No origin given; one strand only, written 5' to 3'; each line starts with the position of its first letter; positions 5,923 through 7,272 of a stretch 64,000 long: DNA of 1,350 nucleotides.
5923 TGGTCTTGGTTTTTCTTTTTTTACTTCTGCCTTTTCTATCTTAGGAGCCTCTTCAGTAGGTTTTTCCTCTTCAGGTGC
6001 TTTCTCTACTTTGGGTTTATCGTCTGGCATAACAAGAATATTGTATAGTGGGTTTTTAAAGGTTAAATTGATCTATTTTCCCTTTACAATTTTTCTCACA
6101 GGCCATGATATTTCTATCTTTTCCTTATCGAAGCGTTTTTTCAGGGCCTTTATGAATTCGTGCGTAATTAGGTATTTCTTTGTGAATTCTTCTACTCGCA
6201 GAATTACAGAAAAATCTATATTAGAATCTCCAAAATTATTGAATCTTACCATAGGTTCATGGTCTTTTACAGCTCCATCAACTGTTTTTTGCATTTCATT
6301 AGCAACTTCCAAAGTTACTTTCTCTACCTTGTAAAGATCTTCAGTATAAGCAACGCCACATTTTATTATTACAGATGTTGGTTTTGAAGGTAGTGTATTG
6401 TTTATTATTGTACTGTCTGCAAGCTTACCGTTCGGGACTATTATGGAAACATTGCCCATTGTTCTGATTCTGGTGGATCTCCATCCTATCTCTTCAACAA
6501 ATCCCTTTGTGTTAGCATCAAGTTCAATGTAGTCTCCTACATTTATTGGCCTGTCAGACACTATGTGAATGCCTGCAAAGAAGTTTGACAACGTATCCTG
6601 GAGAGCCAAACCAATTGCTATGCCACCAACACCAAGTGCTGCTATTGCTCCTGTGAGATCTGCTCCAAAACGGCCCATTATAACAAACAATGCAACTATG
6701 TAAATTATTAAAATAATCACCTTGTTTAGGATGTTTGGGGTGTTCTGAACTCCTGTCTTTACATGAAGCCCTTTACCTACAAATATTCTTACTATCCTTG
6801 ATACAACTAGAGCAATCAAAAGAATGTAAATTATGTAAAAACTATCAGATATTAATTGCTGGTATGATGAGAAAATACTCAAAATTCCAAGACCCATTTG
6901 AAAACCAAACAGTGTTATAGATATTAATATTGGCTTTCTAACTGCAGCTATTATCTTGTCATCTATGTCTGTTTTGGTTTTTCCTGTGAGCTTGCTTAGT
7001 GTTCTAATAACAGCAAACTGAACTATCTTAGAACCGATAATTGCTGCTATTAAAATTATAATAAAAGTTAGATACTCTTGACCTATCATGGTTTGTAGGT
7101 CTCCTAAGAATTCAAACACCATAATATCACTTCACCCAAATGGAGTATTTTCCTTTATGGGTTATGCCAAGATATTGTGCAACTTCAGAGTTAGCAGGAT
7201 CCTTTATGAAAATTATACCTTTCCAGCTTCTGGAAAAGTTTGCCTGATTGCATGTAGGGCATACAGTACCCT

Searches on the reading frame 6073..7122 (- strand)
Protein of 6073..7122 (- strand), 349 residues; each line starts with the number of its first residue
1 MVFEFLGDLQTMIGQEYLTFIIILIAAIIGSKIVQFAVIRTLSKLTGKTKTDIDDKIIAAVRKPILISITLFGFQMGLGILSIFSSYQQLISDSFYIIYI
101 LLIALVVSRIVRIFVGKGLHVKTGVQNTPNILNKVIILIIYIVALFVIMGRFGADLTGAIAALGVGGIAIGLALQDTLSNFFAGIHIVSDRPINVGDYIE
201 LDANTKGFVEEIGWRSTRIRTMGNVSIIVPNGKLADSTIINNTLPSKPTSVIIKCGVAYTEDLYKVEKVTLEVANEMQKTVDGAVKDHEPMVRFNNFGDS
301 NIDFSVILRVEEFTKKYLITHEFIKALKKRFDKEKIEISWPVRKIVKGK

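Call 83: search_protein_families(library=pfam, proteins=[window:6073-7122:-], max_evalue=0.001)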
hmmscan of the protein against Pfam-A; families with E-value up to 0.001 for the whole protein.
window:6073-7122:- (349 aa): 3 families
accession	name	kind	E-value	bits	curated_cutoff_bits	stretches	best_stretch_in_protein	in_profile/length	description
PF00924.24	MS_channel_2nd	-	8.3e-20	71.1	20.2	1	176-242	1-66/68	Mechanosensitive ion channel, beta-domain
PF21082.3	MS_channel_3rd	-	1.3e-10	41.9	21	1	253-338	3-88/88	Mechanosensitive ion channel MscS, C-terminal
PF21088.3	MS_channel_1st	-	0.0002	21.7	23.1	1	134-175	1-42/42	Mechanosensitive ion channel, transmembrane helices 2/3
